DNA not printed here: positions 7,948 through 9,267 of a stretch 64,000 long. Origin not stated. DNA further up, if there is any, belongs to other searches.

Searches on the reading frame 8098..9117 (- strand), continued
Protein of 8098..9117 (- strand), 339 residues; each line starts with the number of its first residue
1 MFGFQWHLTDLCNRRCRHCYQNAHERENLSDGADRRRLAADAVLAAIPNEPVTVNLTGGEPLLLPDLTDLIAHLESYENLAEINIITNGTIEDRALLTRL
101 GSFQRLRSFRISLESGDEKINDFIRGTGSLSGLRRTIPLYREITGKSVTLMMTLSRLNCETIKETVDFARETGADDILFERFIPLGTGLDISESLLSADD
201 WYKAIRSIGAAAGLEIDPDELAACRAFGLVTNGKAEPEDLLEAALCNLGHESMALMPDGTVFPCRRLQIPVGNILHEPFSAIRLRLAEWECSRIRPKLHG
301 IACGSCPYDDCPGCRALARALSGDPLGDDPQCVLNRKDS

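Call 17: find_related_loci(query=A3, collection=genome_contigs, flank=10000)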
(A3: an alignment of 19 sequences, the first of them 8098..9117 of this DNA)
Query A3 (339 aa) in genome_contigs; peptide patterns used: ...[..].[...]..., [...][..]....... (x = any residue, [..] = any of these).
600 stretches matched a pattern (row limit reached: there are more); 525 encode a relative of the query (tblastn E <= 1e-3); the best 80 are kept; 80 distinct loci.
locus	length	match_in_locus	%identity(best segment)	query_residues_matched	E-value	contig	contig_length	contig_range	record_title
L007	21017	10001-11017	90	1-339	0e+0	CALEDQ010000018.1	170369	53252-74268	MAG TPA_asm: uncultured bacterium isolate SRR3330203_bin.17_CONCOCT_v1.1_MAG genome assembly, contig: ERZ724088.69, whol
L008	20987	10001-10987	42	2-335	1e-74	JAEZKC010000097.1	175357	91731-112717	MAG: Fibrobacteres bacterium isolate OH_CDB_25 k127_574808, whole genome shotgun sequence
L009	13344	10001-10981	38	2-332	6e-67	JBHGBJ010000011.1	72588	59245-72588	MAG: Thermodesulfobacteriota bacterium isolate SBS.BIN.12 SBSBIN12_contig_11, whole genome shotgun sequence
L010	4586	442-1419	36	2-335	3e-66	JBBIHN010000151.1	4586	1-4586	MAG: candidate division WOR-3 bacterium isolate TCF170221_bin_115 NODE_15250_length_4586_cov_4.846833, whole genome shot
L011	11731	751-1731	37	2-332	8e-66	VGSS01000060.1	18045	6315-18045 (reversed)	MAG: Deltaproteobacteria bacterium isolate K_DeepCast_250m_m2_302 K_DeepCast_250m_m2_302_Ga0194125_10006066, whole genom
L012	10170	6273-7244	35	4-332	2e-63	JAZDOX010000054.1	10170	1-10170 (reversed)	MAG: Candidatus Omnitrophota bacterium isolate MEGAHIT-group-0.801 k141_6646561, whole genome shotgun sequence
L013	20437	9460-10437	39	1-332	2e-63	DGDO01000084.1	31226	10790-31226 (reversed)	MAG TPA_asm: Candidatus Atribacteria bacterium UBA3950 UBA3950_contig_15677, whole genome shotgun sequence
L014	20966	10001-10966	39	2-332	3e-61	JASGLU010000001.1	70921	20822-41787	MAG: Candidatus Atribacteria bacterium isolate DJKA121_NP-J24_bin.16 scaffold_51, whole genome shotgun sequence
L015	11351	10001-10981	34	2-335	2e-60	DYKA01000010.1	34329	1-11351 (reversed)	MAG TPA_asm: Vermiphilus sp. isolate SulCav_AS07-7_2_40_16 SulCav_AS07_7_1140_length_34329_cov_9_671704, whole genome sh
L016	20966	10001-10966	40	4-335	9e-60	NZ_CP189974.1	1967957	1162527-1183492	Candidatus Caldatribacterium sp. SIUC1 chromosome, complete genome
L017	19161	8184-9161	34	4-334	5e-59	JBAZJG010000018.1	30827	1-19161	MAG: Candidatus Omnitrophota bacterium isolate SO_2017_LW4_113 scaffold_3212_c1_LW137-91_2017, whole genome shotgun sequ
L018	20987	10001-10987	34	2-333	7e-59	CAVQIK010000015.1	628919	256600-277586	MAG: uncultured delta proteobacterium isolate MFD10007.bin.3.145 genome assembly, contig: contig_30625, whole genome sho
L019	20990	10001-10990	35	2-332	3e-54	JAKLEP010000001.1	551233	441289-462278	MAG: Candidatus Omnitrophota bacterium isolate RA.bin136 RA.bin136_1, whole genome shotgun sequence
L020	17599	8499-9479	34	2-335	8e-53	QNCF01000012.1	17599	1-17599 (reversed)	MAG: Candidatus Omnitrophota bacterium isolate B48_G9 B48_Guay9_scaffold_02323, whole genome shotgun sequence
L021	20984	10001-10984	37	2-334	5e-61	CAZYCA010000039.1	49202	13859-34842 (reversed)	MAG TPA_asm: uncultured bacterium isolate SRP231805_co4_45 genome assembly, contig: k141_56498, whole genome shotgun seq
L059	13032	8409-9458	29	4-336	1e-33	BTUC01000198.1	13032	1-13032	MAG: Phycisphaerae bacterium AMX-MBFR-13 DNA, sequence198, whole genome shotgun sequence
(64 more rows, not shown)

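Call 21: find_encoding_contigs(protein=P0041, flank=7000, max_places=1)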
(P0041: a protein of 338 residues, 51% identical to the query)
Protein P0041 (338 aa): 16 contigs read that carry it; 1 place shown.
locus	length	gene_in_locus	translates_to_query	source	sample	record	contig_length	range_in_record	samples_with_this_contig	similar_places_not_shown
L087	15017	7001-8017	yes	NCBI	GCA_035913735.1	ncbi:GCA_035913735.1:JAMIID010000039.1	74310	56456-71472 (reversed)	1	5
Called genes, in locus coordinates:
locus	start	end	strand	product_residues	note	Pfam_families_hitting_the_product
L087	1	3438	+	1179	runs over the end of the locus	PF08487:VIT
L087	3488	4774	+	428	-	-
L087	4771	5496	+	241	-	PF08238:Sel1 (faint)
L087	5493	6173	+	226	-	PF03692:CxxCxxCC (faint)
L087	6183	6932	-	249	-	PF14378:PAP2_3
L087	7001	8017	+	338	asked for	PF04055:Radical_SAM, PF13186:SPASM (faint)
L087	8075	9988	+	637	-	PF02310:B12-binding, PF04055:Radical_SAM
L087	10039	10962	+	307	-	PF03537:Glyco_hydro_114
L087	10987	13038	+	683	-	-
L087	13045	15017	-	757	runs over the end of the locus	PF09371:Tex_N, PF22706:Tex_central_region, PF16921:Tex_YqgF, PF14639:YqgF (weak), PF12836:HHH_3, PF17674:HHH_9, PF00575:S1, PF23459:S1_RRP5 (weak)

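Call 22: find_encoding_contigs(protein=P0105, flank=7000, max_places=1)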
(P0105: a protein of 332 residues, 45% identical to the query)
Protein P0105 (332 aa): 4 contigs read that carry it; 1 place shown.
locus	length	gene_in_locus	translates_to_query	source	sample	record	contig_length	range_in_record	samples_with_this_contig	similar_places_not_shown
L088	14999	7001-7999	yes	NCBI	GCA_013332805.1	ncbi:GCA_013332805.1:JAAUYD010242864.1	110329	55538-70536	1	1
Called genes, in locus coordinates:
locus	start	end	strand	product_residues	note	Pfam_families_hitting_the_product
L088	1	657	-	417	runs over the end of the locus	PF00171:Aldedh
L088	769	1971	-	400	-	PF00696:AA_kinase, PF01472:PUA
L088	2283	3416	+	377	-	PF00285:Citrate_synt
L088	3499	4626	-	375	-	PF05157:MshEN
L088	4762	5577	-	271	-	PF01113:DapB_N, PF05173:DapB_C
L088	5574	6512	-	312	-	PF00701:DHDPS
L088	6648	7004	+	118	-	PF01713:Smr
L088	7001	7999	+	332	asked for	PF04055:Radical_SAM, PF13186:SPASM (faint)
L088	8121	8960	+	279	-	PF01678:DAP_epimerase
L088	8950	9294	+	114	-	-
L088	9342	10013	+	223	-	PF25087:GMPPB_C (faint), PF00132:Hexapep (weak)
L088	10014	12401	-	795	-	PF13174:TPR_6 (faint), PF07719:TPR_2 (faint), PF12895:ANAPC3 (faint), PF13432:TPR_16 (faint), PF14559:TPR_19 (weak), PF01464:SLT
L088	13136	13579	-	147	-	-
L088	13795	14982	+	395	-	PF00108:Thiolase_N, PF02803:Thiolase_C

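Call 23: find_encoding_contigs(protein=P0113, flank=7000, max_places=1)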
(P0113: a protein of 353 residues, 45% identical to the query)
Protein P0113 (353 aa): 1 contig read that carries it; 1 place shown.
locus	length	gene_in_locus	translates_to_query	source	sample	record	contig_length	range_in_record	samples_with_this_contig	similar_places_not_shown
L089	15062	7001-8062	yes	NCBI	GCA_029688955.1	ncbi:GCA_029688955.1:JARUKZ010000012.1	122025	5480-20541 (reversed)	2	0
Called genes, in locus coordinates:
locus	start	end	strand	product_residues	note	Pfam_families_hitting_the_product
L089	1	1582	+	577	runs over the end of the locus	PF13185:GAF_2 (faint), PF02518:HATPase_c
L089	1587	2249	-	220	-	PF00072:Response_reg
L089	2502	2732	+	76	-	PF00550:PP-binding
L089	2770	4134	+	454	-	PF00501:AMP-binding, PF13193:AMP-binding_C (faint)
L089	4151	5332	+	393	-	PF00155:Aminotran_1_2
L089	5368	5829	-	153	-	PF14489:QueF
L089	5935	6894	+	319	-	PF01963:TraB_PrgY_gumN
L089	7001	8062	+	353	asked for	PF04055:Radical_SAM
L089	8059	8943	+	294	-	PF03851:UvdE, PF01261:AP_endonuc_2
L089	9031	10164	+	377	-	PF00266:Aminotran_5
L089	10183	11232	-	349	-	PF00389:2-Hacid_dh, PF02826:2-Hacid_dh_C, PF00670:AdoHcyase_NAD (weak)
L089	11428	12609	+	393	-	PF00294:PfkB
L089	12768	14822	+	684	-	PF00676:E1_dh, PF02779:Transket_pyr, PF02780:Transketolase_C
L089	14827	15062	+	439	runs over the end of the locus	PF00364:Biotin_lipoyl, PF00195:Chal_sti_synt_N, PF00108:Thiolase_N (faint), PF08545:ACP_syn_III, PF08541:ACP_syn_III_C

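Call 24: find_encoding_contigs(protein=P0029, flank=7000, max_places=1)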
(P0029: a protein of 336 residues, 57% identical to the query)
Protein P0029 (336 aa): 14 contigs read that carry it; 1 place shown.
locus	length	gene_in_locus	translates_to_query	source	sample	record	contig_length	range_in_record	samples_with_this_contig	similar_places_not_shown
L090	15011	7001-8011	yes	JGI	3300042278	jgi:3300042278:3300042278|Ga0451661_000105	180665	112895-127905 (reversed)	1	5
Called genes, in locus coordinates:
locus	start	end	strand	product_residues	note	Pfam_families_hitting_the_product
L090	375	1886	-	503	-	-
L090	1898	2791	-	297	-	PF03269:DUF268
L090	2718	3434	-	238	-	PF13489:Methyltransf_23, PF08241:Methyltransf_11, PF08242:Methyltransf_12, PF13649:Methyltransf_25, PF13847:Methyltransf_31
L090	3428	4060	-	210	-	-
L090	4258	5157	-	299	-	PF01531:Glyco_transf_11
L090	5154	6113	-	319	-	PF00535:Glycos_transf_2, PF10111:Glyco_tranf_2_2, PF13641:Glyco_tranf_2_3 (weak)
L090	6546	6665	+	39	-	-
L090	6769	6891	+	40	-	-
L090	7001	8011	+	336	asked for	PF04055:Radical_SAM, PF13186:SPASM (weak)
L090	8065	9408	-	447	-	PF01011:PQQ (faint), PF13360:PQQ_2, PF13570:Beta-prop_ACSF4 (weak)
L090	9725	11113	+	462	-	PF09660:DUF2397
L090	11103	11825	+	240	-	PF09661:DUF2398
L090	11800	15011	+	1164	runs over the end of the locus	PF02463:SMC_N, PF13304:AAA_21 (faint), PF13476:AAA_23 (weak), PF13555:AAA_29, PF13558:SbcC_Walker_B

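Call 26: search_solved_structures(query=A3, max_evalue=0.001)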
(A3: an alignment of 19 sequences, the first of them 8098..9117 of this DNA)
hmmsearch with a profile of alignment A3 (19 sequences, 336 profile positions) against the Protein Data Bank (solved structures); distinct sequences matched with E-value up to 0.001: 27.
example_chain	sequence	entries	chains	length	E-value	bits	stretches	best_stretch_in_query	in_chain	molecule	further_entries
6efn_A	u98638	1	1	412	2.5e-19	72.9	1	9-292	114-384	Sporulation killing factor maturation protein SkfB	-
9dfu_A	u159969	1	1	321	9.8e-16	61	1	5-161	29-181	Radical SAM core domain-containing protein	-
5wgg_A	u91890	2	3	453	6.3e-15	58.4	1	8-324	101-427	Radical SAM domain protein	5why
6c8v_A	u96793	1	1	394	9.8e-15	57.7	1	8-333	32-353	Coenzyme PQQ synthesis protein E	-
9dfn_A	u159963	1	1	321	2e-14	56.7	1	6-161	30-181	Radical SAM core domain-containing protein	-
6b4c_A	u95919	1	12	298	1.2e-13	54.2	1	6-159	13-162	Viperin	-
9dgw_A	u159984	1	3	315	1.3e-13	54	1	5-159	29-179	Radical SAM core domain-containing protein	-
9dfw_A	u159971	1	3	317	1.4e-13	54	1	5-159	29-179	Radical SAM core domain-containing protein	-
7n7i_A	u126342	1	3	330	1.5e-13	53.8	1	6-159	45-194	Viperin-like enzyme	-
2fb2_A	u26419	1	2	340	7.9e-13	51.5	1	10-193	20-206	Molybdenum cofactor biosynthesis protein A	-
1tv7_A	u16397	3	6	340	9.3e-13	51.2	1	9-192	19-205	Molybdenum cofactor biosynthesis protein A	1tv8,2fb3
7tol_A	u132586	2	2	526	5.4e-12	48.7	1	10-173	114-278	glycerol dibiphytanyl glycerol tetraether - macrocyclic archaeol synthase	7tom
4k37_A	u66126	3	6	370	1.6e-11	47.2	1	13-332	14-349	Anaerobic sulfatase-maturating enzyme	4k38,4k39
4k36_A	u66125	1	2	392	1.8e-11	47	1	13-332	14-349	Anaerobic sulfatase-maturating enzyme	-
6q2p_A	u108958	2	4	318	1.3e-10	44.2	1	5-145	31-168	Radical S-adenosyl methionine domain-containing protein 2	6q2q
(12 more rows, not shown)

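Call 32: find_encoding_contigs(protein=P0013, flank=6000, max_places=1)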
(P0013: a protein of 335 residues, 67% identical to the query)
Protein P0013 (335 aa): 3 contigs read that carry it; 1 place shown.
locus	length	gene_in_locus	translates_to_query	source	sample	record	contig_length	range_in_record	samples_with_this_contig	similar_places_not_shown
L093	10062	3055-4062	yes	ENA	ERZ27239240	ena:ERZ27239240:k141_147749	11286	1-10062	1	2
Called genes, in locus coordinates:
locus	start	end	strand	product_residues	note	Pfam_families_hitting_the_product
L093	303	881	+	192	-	-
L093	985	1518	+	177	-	-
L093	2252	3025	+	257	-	PF00881:Nitroreductase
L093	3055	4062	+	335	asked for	PF04055:Radical_SAM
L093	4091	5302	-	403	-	PF00072:Response_reg, PF02518:HATPase_c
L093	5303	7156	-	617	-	PF01590:GAF (faint), PF00989:PAS (faint), PF00512:HisKA, PF02518:HATPase_c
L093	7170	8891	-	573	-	PF02776:TPP_enzyme_N, PF00205:TPP_enzyme_M, PF02775:TPP_enzyme_C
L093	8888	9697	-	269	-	PF00285:Citrate_synt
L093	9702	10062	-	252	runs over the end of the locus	-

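Call 33: find_related_loci(query=window:8098-9117:-, collection=metagenome_contigs, flank=6000)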
Query window:8098-9117:- (339 aa) in metagenome_contigs; peptide patterns used: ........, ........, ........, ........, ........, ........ (x = any residue, [..] = any of these).
161 stretches matched a pattern; 9 encode a relative of the query (tblastn E <= 1e-3); 9 distinct loci.
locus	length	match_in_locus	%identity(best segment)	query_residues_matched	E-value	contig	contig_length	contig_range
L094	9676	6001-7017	100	1-339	0e+0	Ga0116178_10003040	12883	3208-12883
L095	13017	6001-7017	93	1-339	0e+0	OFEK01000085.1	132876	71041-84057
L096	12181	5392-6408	91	1-339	0e+0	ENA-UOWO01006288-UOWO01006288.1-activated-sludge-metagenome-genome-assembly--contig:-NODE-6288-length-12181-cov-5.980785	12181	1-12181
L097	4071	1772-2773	65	1-336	2e-151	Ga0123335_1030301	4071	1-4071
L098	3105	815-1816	65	1-336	2e-148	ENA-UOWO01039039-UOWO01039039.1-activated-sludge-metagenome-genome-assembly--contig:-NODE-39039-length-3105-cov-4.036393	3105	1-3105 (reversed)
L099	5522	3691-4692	65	1-336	4e-143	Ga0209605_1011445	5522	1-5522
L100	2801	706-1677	23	5-332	9e-22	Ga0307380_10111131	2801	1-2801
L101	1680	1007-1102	50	198-229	3e-5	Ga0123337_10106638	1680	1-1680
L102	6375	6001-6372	29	5-110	4e-5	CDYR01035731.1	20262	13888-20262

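Call 43: search_protein_families(library=pfam, proteins=[L012:8636-9778:+, L013:10451-11407:-, L021:12514-13320:-, L059:7408-8343:+, L009:11463-11891:-, L003:3124-3897:+], max_evalue=0.001)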
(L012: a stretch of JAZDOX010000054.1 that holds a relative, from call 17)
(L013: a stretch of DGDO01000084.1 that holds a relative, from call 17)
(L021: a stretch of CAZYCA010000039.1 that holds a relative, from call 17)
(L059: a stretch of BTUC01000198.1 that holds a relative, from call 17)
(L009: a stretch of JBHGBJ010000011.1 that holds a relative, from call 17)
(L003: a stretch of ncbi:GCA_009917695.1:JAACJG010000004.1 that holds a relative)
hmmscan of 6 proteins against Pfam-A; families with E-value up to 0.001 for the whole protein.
L012:8636-9778:+ (380 aa): 3 families
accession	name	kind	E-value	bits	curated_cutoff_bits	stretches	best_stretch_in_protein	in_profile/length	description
PF08240.17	ADH_N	-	3.4e-25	88.7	23.5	1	61-161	1-98/104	Alcohol dehydrogenase GroES-like domain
PF00107.32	ADH_zinc_N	-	6.2e-21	75.1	31.8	1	211-338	3-127/129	Zinc-binding dehydrogenase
PF16912.11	Glu_dehyd_C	-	1.4e-06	28.4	34.9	1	200-377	32-210/211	Glucose dehydrogenase C-terminus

L013:10451-11407:- (318 aa): 7 families
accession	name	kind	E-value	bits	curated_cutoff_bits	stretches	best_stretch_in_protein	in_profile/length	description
PF01926.29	MMR_HSR1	-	7.1e-21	74.9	21.9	1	82-196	1-113/113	50S ribosome-binding GTPase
PF02824.27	TGS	-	1.2e-18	67.4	22.2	1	246-318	1-60/60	TGS domain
PF02421.24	FeoB_N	-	2.4e-09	37.3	27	1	82-235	2-152/156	Ferrous iron transport protein B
PF00025.27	Arf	-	2e-06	27.9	22.3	1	81-238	15-166/174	ADP-ribosylation factor family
PF00009.33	GTP_EFTU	-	0.00014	22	26.5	0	122-235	64-175/188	Elongation factor Tu GTP binding domain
PF09439.16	SRPRB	-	0.00022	21.1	25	1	82-215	5-136/178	Signal recognition particle receptor beta subunit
PF19993.5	DO-GTPase2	-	0.00025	21.2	27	0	83-100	3-20/226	Double-GTPase 2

L021:12514-13320:- (268 aa): 6 families
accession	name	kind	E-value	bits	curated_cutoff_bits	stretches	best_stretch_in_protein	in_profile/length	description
PF00005.33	ABC_tran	-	1.3e-28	100.7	25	1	26-173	2-137/137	ABC transporter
PF13304.12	AAA_21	-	1.8e-11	45.1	27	2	38-98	2-76/304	AAA domain, putative AbiEii toxin, Type IV TA system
PF02463.25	SMC_N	-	6.8e-06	26.1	40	1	36-205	25-201/220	RecF/RecN/SMC N terminal domain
PF13191.12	AAA_16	-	0.00018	22.5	32.6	1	26-85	13-73/167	AAA ATPase domain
PF13166.12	AAA_13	-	0.00066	18.9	36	0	40-56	21-37/713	AAA domain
PF13555.12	AAA_29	-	0.0008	19.5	27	0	35-63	23-50/61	P-loop containing region of AAA domain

L059:7408-8343:+ (311 aa): 1 family
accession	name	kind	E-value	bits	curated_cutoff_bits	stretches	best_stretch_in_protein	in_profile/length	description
PF20990.2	DUF2207_C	-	0.00026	21.2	33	0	63-230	9-194/247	Predicted membrane protein (DUF2207) C-terminal domain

L009:11463-11891:- (142 aa): 1 family
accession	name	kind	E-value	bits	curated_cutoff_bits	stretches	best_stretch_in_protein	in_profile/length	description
PF00072.30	Response_reg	-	1.3e-26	93.3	30.2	1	20-129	1-110/111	Response regulator receiver domain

L003:3124-3897:+ (257 aa): 1 family
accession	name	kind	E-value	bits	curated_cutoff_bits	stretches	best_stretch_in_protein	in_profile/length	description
PF00881.29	Nitroreductase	-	2.1e-20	74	23.5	1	69-255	3-167/167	Nitroreductase family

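Call 45: search_protein_families(library=padloc, proteins=[window:8098-9117:-], max_evalue=0.001)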
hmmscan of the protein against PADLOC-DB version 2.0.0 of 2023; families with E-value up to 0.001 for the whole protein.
window:8098-9117:- (339 aa): 2 families
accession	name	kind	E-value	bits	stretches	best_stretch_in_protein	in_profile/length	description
PDLC02903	pVip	-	7.4e-19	66.2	1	5-124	3-111/257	Viperins not associated with kinases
PDLC02904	pVip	-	6.8e-13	46.7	1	5-127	6-122/262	Viperins associated with kinases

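Call 51: predict_structure(alignment_id=A3)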
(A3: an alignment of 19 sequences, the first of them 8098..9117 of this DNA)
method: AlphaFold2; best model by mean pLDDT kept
length: 339 residues; sequences in the alignment: 19
mean_pLDDT: 90.4   pTM: 0.89
mean pLDDT of the five models: 90.4, 89.0, 88.2, 87.5, 86.7
residues with pLDDT >= 90: 238; 70-90: 74; 50-70: 27; < 50: 0
segments of 3 or more residues with pLDDT < 50: none
pLDDT, mean of each block of 10 residues (from residue 1): 92 65 55 90 96 94 93 98 95 96 98 95 90 96 98 94 98 97 75 86 96 92 91 89 89 94 93 97 97 91 84 90 90 80
secondary structure, 60 per line:
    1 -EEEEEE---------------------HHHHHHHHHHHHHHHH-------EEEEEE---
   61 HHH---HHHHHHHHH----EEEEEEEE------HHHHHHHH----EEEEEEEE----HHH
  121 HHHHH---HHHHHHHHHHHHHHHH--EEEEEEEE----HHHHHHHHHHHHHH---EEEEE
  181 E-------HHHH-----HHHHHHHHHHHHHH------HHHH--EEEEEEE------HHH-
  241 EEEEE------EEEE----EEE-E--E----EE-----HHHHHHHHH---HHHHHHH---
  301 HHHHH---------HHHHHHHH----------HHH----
elements in order: E2-7 H29-44 E52-57 H67-75 E80-87 H94-101 E106-113 H118-125 H129-144 E147-154 H159-172 E176-181 H189-192 H198-211 H218-221 E224-230 E241-245 E252-255 E260-262 H279-287 H291-297 H301-305 H315-322

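Call 53: fold_search(model_id=the predicted structure, library=pdb)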
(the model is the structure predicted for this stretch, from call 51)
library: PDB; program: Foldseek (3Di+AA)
matches with E <= 10: 1470; with E <= 0.001: 109
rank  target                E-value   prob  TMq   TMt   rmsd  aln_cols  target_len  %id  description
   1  6efn                  6.7e-13  1.00  0.57  0.51   4.9       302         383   20  Structure of a RiPP maturase, SkfB (released 2018-10-24)
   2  5v1s_B                3.0e-12  1.00  0.64  0.52   7.5       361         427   16  Crystal structure of Streptococcus suis SuiB bound to S-adenosylmethionine (released 2017-08-30)
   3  2fb2_B                3.8e-12  1.00  0.58  0.60   5.8       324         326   19  Structure of the MoaA Arg17/266/268/Ala triple mutant (released 2006-05-09)
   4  7vob                  1.0e-11  1.00  0.57  0.59   8.0       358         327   18  The crystal structure of a Radical SAM Enzyme BlsE involved in the Biosynthesis of Blasticidin S (released 2022-05-04)
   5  5v1q_A                1.1e-11  1.00  0.64  0.52   6.9       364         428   16  Crystal structure of Streptococcus suis SuiB (released 2017-08-30)
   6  5v1s_A                1.3e-11  1.00  0.62  0.51   7.3       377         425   17  Crystal structure of Streptococcus suis SuiB bound to S-adenosylmethionine (released 2017-08-30)
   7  5why_B                1.4e-11  1.00  0.70  0.58   4.5       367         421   16  Structural Insights into Thioether Bond Formation in the Biosynthesis of Sactipeptides (released 2017-07-26)
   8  5v1q_B                2.3e-11  1.00  0.61  0.49   7.7       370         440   16  Crystal structure of Streptococcus suis SuiB (released 2017-08-30)
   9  4k39_B                3.0e-11  1.00  0.70  0.67   5.3       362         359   17  Native anSMEcpe with bound AdoMet and Cp18Cys peptide (released 2013-05-08)
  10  5v1t_A                3.1e-11  1.00  0.69  0.55   6.8       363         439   17  Crystal structure of Streptococcus suis SuiB bound to precursor peptide SuiA (released 2017-08-30)
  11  2fb2_A                4.8e-11  1.00  0.57  0.59   5.4       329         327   19  Structure of the MoaA Arg17/266/268/Ala triple mutant (released 2006-05-09)
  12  1tv7_A                5.1e-11  1.00  0.58  0.59   5.5       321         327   19  Structure of the S-adenosylmethionine dependent Enzyme MoaA (released 2004-08-31)
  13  4k38_B                5.4e-11  1.00  0.69  0.65   5.5       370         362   16  Native anSMEcpe with bound AdoMet and Kp18Cys peptide (released 2013-05-08)
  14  5why_A                6.5e-11  1.00  0.68  0.56   4.5       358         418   16  Structural Insights into Thioether Bond Formation in the Biosynthesis of Sactipeptides (released 2017-07-26)
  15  1tv7_B                6.9e-11  1.00  0.59  0.61   5.5       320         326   17  Structure of the S-adenosylmethionine dependent Enzyme MoaA (released 2004-08-31)
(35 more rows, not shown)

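Call 59: find_encoding_contigs(protein=P0008, flank=6000, max_places=1)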
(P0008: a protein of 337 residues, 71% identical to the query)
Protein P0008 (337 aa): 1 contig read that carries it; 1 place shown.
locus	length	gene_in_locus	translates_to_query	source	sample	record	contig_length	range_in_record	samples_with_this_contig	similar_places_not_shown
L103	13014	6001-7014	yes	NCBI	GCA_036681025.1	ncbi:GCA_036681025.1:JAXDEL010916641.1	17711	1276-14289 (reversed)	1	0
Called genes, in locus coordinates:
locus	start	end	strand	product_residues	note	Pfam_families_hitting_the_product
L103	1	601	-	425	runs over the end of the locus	PF04413:Glycos_transf_N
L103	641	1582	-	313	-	PF03279:Lip_A_acyltrans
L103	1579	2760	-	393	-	PF04015:DUF362, PF00037:Fer4 (weak), PF12797:Fer4_2 (faint), PF12837:Fer4_6 (faint), PF13237:Fer4_10 (weak), PF14697:Fer4_21, PF12838:Fer4_7, PF13187:Fer4_9 (weak), +2 more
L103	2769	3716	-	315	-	-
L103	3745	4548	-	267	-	-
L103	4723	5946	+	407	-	PF03415:Peptidase_C11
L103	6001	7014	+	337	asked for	PF04055:Radical_SAM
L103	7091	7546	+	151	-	PF13581:HATPase_c_2, PF02518:HATPase_c (weak)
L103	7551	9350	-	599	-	PF00004:AAA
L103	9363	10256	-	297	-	-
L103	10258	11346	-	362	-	PF00005:ABC_tran, PF13304:AAA_21 (faint)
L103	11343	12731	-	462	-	PF00528:BPD_transp_1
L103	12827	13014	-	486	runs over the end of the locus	?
